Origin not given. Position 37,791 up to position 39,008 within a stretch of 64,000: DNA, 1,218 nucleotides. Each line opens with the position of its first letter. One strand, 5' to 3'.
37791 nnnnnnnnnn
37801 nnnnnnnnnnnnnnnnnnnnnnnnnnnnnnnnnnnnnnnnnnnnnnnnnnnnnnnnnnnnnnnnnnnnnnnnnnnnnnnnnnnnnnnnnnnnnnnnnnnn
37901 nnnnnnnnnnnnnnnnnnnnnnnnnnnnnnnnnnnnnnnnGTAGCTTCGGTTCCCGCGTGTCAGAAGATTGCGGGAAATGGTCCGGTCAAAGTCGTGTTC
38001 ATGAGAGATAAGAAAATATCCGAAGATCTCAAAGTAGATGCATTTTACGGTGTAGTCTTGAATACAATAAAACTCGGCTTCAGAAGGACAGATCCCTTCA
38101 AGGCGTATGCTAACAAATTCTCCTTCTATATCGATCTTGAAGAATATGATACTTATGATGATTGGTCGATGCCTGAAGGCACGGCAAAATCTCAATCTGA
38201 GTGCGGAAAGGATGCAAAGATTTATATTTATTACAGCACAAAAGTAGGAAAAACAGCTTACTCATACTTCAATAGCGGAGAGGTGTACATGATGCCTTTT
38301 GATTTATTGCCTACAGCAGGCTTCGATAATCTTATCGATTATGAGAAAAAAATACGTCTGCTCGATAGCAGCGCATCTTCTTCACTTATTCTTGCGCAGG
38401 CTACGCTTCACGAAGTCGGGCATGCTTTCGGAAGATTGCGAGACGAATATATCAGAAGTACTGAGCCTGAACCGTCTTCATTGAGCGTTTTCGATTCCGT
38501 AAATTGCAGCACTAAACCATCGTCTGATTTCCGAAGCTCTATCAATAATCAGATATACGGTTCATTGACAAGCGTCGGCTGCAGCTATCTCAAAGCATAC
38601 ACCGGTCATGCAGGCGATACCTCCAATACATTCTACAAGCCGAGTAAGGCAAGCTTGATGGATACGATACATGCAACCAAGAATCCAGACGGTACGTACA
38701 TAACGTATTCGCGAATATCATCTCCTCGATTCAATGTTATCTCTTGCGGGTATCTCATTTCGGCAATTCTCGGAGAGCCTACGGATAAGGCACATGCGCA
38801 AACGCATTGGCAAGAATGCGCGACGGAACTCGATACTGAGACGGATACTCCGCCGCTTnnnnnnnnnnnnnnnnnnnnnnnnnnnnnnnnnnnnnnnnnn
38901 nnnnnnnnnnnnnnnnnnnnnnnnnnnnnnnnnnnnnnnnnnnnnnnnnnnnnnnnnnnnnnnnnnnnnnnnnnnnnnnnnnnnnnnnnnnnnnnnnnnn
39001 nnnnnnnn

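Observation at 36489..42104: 1871-aa modular surface protein with an M64-like HExxH...DEY metallopeptidase core between IPT/TIG repeat arrays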

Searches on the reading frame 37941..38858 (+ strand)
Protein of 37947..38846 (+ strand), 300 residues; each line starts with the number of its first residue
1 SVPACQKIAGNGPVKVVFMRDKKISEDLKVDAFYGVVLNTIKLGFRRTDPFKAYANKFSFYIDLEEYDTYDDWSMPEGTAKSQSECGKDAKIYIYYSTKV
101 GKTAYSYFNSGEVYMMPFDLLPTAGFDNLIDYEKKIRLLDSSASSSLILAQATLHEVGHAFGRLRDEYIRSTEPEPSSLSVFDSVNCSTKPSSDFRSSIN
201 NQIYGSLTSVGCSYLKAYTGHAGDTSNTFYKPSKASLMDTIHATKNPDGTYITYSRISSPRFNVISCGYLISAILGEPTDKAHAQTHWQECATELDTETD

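Call 8: search_protein_families(library=pfam, proteins=[window:37959-38846:+], max_evalue=10)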
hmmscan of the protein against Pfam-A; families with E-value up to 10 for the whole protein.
seq(296 aa): 2 families
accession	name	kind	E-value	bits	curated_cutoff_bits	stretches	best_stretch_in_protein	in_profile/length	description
PF09471.16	Peptidase_M64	-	0.073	12.7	26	1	149-168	146-165/302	IgA Peptidase M64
PF11412.14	DsbD_N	-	0.18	12.3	25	1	35-89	20-74/119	Thiol:disulfide interchange protein DsbD, N-terminal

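Call 9: search_solved_structures(query=window:37959-38846:+, max_evalue=10, show_alignments=3)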
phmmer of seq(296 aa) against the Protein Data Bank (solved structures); distinct sequences matched with E-value up to 10: 3.
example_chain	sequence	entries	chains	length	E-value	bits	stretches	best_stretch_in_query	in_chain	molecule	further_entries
1h71_P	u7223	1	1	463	0.28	13.7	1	178-234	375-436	SERRALYSIN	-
1g9k_A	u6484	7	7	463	0.28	13.7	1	178-234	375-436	SERRALYSIN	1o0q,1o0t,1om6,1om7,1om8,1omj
7a9a_A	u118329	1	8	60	1.6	11.2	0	258-287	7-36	Rubredoxin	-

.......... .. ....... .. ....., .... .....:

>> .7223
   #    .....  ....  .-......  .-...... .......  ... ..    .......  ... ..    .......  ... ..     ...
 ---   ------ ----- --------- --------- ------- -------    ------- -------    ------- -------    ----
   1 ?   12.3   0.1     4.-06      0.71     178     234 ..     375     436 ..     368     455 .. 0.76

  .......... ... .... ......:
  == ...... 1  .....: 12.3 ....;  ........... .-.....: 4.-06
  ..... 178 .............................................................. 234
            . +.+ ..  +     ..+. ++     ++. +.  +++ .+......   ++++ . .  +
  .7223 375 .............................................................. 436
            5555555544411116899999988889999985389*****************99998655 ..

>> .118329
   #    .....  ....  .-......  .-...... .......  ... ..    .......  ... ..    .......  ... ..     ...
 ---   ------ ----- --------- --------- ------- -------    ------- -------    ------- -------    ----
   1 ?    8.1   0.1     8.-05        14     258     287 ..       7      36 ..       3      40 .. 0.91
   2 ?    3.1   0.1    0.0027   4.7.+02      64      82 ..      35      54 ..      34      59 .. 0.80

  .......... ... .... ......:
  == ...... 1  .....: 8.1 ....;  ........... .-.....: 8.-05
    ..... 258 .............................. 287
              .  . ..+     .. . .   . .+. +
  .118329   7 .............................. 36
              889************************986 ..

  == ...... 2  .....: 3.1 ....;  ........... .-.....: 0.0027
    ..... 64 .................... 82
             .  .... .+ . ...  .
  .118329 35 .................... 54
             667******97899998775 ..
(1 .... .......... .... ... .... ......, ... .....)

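Call 10: find_homologous_proteins(query=window:37947-38846:+, max_evalue=0.01)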
Query seq(300 aa) (300 aa): 2 proteins with E <= 0.01 among 896 candidates.
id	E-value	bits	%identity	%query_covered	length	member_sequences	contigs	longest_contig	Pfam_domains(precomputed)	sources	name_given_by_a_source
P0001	1.9e-35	141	36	96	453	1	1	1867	-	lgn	-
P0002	1.2e-14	72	31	85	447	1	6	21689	-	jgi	jgi:hypothetical protein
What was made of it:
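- Tried and rejected: 2 hits with the domain (call 10).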

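Call 23: predict_structure(alignment_id=A1)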
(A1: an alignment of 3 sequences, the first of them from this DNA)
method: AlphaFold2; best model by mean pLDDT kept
length: 300 residues; sequences in the alignment: 3
mean_pLDDT: 31.7   pTM: 0.28
mean pLDDT of the five models: 31.7, 30.0, 29.7, 29.1, 28.5
residues with pLDDT >= 90: 0; 70-90: 0; 50-70: 5; < 50: 295
segments of 3 or more residues with pLDDT < 50: 1-282, 290-300
pLDDT, mean of each block of 10 residues (from residue 1): 30 30 34 36 32 34 27 28 27 26 21 23 30 24 26 25 27 26 31 34 31 36 35 32 38 33 41 46 51 35
secondary structure, 60 per line:
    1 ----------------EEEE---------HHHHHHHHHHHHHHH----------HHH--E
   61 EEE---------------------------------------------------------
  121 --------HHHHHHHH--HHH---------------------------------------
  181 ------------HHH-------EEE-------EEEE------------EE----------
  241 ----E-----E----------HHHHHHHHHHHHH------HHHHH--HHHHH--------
elements in order: E17-20 H30-44 E60-63 H129-136 E203-205 E213-216 H262-274 H281-285 H288-292
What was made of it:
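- Tried and rejected: AlphaFold2 with a 3-sequence alignment was useless (pLDDT 31.7; call 23).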

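Call 24: search_protein_representatives(alignment_id=A1)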
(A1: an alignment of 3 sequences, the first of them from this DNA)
Query: 3 sequences, 296 profile positions. Proteins with E-value up to 0.001 (for the whole library): 415; up to 1e-10: 269; up to 1e-30: 100. The best 150 are listed.
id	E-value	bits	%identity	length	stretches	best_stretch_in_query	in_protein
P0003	4.6e-146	502.1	-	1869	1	2-290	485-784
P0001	2.0e-119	414.7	-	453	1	1-296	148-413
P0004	4.1e-91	321.7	-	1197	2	2-280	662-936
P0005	5.0e-78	278.7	-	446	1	2-296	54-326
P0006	1.4e-65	237.9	-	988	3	3-288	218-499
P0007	2.4e-58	214.2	-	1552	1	3-291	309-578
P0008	2.3e-57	210.9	-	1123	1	3-294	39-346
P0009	2.9e-56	207.3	-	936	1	3-288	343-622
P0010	9.2e-56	205.6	-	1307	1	4-294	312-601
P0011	1.3e-55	205.1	-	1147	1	3-296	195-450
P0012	2.8e-55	204.1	-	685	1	4-288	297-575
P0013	3.7e-55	203.7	-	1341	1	3-288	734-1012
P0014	1.5e-54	201.7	-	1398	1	3-295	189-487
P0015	2.2e-54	201.1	-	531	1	3-290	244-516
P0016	1.8e-53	198.1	-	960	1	1-290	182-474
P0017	4.9e-52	193.4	-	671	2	4-296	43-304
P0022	1.9e-51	191.5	-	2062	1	4-288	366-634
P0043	1.3e-44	169.1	-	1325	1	10-295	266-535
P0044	5.9e-44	166.9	-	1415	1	4-294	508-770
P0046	1.2e-43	165.9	-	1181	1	3-288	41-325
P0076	2.0e-38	148.7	-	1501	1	11-291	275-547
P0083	1.7e-36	142.4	-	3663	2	150-288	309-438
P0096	1.2e-32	129.7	-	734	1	4-296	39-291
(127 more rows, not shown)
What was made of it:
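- An exhaustive HMMER search with a 3-sequence profile found 415 cluster representatives at E<=1e-3 and 100 at E<=1e-30 (call 24).
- Tried and rejected: The exhaustive representative search (call 24) supplied the family instead.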

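Call 31: search_solved_structures(query=A2, max_evalue=10, show_alignments=3)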
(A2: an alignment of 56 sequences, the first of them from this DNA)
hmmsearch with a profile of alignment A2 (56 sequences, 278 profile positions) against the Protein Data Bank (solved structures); distinct sequences matched with E-value up to 10: 17.
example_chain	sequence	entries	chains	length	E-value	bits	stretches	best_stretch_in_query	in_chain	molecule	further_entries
3p1v_A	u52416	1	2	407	1.9e-08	37.5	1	20-166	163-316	Metallo-endopeptidase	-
4df9_A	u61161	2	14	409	4.3e-07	33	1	24-161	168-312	putative peptidase | Lipoprotein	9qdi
9ekk_A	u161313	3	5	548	8.3e-06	28.8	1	12-163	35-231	IgA protease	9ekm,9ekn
9qdh_A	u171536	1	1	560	1e-05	28.5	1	12-163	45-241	IgA protease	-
9i4z_A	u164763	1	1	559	0.00035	23.4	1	12-163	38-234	IgA protease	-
5zjk_A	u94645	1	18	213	0.025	17.3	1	114-207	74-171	Myroilysin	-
1c7k_A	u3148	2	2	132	0.026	17.3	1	81-157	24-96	ZINC ENDOPROTEASE | ZINC PROTEASE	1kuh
4hx3_A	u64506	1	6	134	0.027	17.3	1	82-157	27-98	Extracellular small neutral protease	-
5czw_A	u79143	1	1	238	0.028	17.2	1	114-207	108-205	Myroilysin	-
1yp1_A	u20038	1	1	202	0.031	17.1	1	137-190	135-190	FII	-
5gwd_A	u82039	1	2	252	0.036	16.8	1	114-207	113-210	Myroilysin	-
4q1l_A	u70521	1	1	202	0.076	15.8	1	118-192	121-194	Snake venom metalloproteinase leucurolysin-A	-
3gbo_A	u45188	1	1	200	0.14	14.9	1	130-192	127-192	Zinc metalloproteinase BmooMPalfa-I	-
4j4m_A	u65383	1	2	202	0.24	14.2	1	130-191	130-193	zinc-dependent metalloproteinase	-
9qdt_A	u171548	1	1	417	0.38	13.5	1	192-239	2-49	Probable cytochrome c peroxidase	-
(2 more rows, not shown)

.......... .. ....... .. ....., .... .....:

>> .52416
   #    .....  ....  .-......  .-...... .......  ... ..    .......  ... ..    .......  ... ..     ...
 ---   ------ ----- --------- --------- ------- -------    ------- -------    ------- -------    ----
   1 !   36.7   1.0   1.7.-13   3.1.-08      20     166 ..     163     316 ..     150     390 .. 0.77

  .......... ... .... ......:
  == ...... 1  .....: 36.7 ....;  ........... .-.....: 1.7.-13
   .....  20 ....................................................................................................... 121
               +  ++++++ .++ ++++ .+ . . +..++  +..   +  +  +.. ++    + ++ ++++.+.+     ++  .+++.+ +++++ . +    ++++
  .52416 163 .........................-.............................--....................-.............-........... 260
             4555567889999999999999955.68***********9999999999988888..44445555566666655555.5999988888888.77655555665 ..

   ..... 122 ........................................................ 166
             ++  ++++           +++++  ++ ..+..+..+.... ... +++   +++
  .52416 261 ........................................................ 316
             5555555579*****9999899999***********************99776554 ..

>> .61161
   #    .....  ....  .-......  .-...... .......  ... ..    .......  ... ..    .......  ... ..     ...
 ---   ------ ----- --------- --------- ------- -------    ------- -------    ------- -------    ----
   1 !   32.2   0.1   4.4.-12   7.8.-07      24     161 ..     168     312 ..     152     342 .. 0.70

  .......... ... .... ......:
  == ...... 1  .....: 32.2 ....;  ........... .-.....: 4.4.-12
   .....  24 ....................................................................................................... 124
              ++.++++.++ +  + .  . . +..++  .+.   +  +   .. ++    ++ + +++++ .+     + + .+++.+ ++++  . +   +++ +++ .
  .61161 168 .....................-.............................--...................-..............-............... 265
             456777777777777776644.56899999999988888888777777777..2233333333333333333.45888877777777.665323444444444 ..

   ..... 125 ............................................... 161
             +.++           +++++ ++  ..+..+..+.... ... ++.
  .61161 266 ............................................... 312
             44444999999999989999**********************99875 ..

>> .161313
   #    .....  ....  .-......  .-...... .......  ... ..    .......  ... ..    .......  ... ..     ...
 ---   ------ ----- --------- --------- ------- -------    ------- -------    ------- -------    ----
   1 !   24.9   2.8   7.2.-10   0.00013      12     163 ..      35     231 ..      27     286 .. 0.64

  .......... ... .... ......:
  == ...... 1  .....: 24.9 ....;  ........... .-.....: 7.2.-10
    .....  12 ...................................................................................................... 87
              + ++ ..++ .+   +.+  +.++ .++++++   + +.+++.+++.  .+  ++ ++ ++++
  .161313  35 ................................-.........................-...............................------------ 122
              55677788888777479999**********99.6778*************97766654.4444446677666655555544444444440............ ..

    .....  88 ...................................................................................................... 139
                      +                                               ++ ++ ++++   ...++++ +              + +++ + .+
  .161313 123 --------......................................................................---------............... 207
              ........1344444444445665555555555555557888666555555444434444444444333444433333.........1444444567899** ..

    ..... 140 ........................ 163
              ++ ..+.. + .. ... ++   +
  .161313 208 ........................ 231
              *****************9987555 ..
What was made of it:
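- On Peptidase M64 / igalysin (Pfam PF09471, MEROPS M64): 3P1V has GG at +7/+8 (call 31).
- Closest known: BF3526. Same: Best sequence-profile matches (E=1.9e-8 and 4.3e-7; call 31).
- Closest known: Adamalysin/reprolysin metzincins. Different: Profile E-values are about 10^6 times weaker (call 31).
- Other metzincins score E>=0.025 (call 31). Weak profile hits to snapalysin (1C7K, E=0.026), myroilysin (0.025) and snake-venom adamalysins (0.03-0.24) (call 31). M64 hits are about 10^6-fold more significant (call 31).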

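Call 32: search_protein_families(library=pfam, alignment_id=A2, max_evalue=1)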
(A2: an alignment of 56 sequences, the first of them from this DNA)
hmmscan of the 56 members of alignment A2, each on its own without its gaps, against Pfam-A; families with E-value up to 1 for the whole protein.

A. member 1, seq(306 aa): 2 families
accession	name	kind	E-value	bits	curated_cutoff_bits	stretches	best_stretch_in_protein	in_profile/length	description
PF09471.16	Peptidase_M64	-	0.08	12.5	26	0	155-174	146-165/302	IgA Peptidase M64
PF11412.14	DsbD_N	-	0.18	12.2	25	1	41-95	20-74/119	Thiol:disulfide interchange protein DsbD, N-terminal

B. families by the number of members that match (of 56 scanned): 31 families (the first 25 are shown)
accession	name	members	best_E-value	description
PF09471.16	Peptidase_M64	50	1.7e-08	IgA Peptidase M64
PF13582.12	Reprolysin_3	4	0.02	Metallo-peptidase family M12B Reprolysin-like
PF13574.12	Reprolysin_2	3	0.0036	Metallo-peptidase family M12B Reprolysin-like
PF13583.11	Reprolysin_4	3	0.012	Metallo-peptidase family M12B Reprolysin-like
PF14891.12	Peptidase_M91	3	0.029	Effector protein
PF13688.12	Reprolysin_5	3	0.036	Metallo-peptidase family M12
PF06262.17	Zincin_1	3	0.045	Zincin-like metallopeptidase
PF00413.30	Peptidase_M10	1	0.0026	Matrixin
PF01434.24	Peptidase_M41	1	0.0081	Peptidase family M41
PF15430.11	SVWC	1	0.016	Single domain von Willebrand factor type C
PF06114.19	Peptidase_M78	1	0.036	IrrE N-terminal-like domain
PF16389.11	DUF4998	1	0.062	Domain of unknown function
PF06692.16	MNSV_P7B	1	0.066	Melon necrotic spot virus P7B protein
PF12725.13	DUF3810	1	0.069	Protein of unknown function (DUF3810)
PF15530.11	Ntox25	1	0.086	Bacterial toxin 25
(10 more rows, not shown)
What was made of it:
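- A few relatives hit the Reprolysin_2-5 Pfam models weakly (call 32).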

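Call 36: predict_structure(alignment_id=A2)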
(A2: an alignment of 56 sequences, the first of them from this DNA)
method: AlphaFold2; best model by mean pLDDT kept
length: 306 residues; sequences in the alignment: 56
mean_pLDDT: 85.0   pTM: 0.87
mean pLDDT of the five models: 85.0, 84.1, 83.7, 83.4, 82.6
residues with pLDDT >= 90: 185; 70-90: 54; 50-70: 60; < 50: 7
segments of 3 or more residues with pLDDT < 50: 170-174
pLDDT, mean of each block of 10 residues (from residue 1): 88 98 92 94 97 98 96 84 96 96 83 91 59 64 82 94 83 48 70 96 96 79 67 92 66 62 95 98 97 97 69
secondary structure, 60 per line:
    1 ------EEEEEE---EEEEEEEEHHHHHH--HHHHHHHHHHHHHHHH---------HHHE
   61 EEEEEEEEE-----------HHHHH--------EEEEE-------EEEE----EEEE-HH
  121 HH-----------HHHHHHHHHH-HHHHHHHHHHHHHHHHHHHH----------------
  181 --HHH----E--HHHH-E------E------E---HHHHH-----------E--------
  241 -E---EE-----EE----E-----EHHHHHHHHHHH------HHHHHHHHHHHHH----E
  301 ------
elements in order: E7-12 E16-23 H24-29 H32-47 E60-69 H81-85 E94-98 E106-109 E114-117 H119-122 H134-143 H145-164 H193-196 H216-220 H266-276 H283-295
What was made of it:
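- On Metzincin clan: It has helices at 32-47 and at 145-164 (ending at G648), plus C-terminal helices (call 36).
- It has a beta-sheet plus a long helix carrying HEVGH that ends at G648 (call 36).
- Tried and rejected: It was repeated with 56 sequences (call 36).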

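Call 39: fold_search(model_id=the predicted structure, library=pdb)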
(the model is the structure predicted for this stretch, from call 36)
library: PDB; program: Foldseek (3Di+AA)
matches with E <= 10: 548; with E <= 0.001: 17
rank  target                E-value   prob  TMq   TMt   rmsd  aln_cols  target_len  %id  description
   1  4df9_E                1.8e-06  1.00  0.51  0.40   6.7       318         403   13  Crystal structure of a putative peptidase (BF3526) from Bacteroides fragilis NCTC 9343 at 2.17 A resolution (released 2012-02-15)
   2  3p1v_A                2.9e-06  1.00  0.53  0.41   5.9       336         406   15  Crystal structure of a metallo-endopeptidases (BACOVA_00663) from Bacteroides ovatus at 1.93 A resolution (released 2010-10-27)
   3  4df9_A                4.8e-06  1.00  0.50  0.39   6.9       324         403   13  Crystal structure of a putative peptidase (BF3526) from Bacteroides fragilis NCTC 9343 at 2.17 A resolution (released 2012-02-15)
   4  9qdi_A                5.1e-06  1.00  0.52  0.41   7.2       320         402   12  Crystal structure of BF3526 peptidase from Bacteroides fragilis in complex with a peptide (released 2025-07-16)
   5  3p1v_B                6.9e-06  1.00  0.52  0.41   6.3       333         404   15  Crystal structure of a metallo-endopeptidases (BACOVA_00663) from Bacteroides ovatus at 1.93 A resolution (released 2010-10-27)
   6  9qdi_D                7.3e-06  1.00  0.52  0.41   6.8       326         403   12  Crystal structure of BF3526 peptidase from Bacteroides fragilis in complex with a peptide (released 2025-07-16)
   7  9qdi_G                8.8e-06  1.00  0.52  0.41   6.5       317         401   13  Crystal structure of BF3526 peptidase from Bacteroides fragilis in complex with a peptide (released 2025-07-16)
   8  4df9_F                1.0e-05  1.00  0.51  0.40   6.5       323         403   13  Crystal structure of a putative peptidase (BF3526) from Bacteroides fragilis NCTC 9343 at 2.17 A resolution (released 2012-02-15)
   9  9qdi_B                1.1e-05  1.00  0.53  0.42   6.5       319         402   13  Crystal structure of BF3526 peptidase from Bacteroides fragilis in complex with a peptide (released 2025-07-16)
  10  4df9_D                1.1e-05  1.00  0.51  0.40   6.8       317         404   13  Crystal structure of a putative peptidase (BF3526) from Bacteroides fragilis NCTC 9343 at 2.17 A resolution (released 2012-02-15)
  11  4df9_C                1.7e-05  1.00  0.51  0.40   6.6       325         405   12  Crystal structure of a putative peptidase (BF3526) from Bacteroides fragilis NCTC 9343 at 2.17 A resolution (released 2012-02-15)
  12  9qdi_C                4.1e-05  1.00  0.54  0.42   6.0       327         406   12  Crystal structure of BF3526 peptidase from Bacteroides fragilis in complex with a peptide (released 2025-07-16)
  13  9i4z                  4.1e-05  1.00  0.40  0.24   9.5       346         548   11  Crystal structure of Thomasclavelia ramosa IgA peptidase (IgAse) active site mutant (E330-N876) (released 2025-06-25)
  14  9qdi_E                4.9e-05  1.00  0.53  0.41   6.5       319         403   13  Crystal structure of BF3526 peptidase from Bacteroides fragilis in complex with a peptide (released 2025-07-16)
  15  9qa6                  1.8e-04  1.00  0.39  0.17   8.9       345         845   12  Cryo-EM structure of Thomasclavelia ramosa IgA peptidase (IgAse) active site mutant (S32-N876) (released 2025-06-25)
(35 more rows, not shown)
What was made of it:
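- On Peptidase M64 / igalysin (Pfam PF09471, MEROPS M64): Calls 31 and 39.
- On Metzincin clan: Foldseek hits are exclusively metzincins (call 39).
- Closest known: BF3526. Same: Best fold matches (E~2e-6, TMq 0.50-0.54; call 39).
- Closest known: Thomasclavelia ramosa IgA protease. Same: Significant profile hit (E=8.3e-6; call 31) and fold hits (E=4e-5 to 5e-4; call 39).
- Closest known: Adamalysin/reprolysin metzincins. Same: They are the next-best fold matches after M64 (call 39).
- Foldseek against PDB: the top 17 hits are all M64 (E 1.8e-6 to 5e-4, TMq 0.39-0.54), followed by adamalysins (call 39). Structural similarity is moderate (TMq ~0.5, 12-15% identity; call 39). Adamalysins follow the M64 entries in Foldseek (call 39). 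They fill the first 17 Foldseek ranks (call 39). Identity is 11-12% and TMq 0.39-0.40 to the IgA protease structures (call 39).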
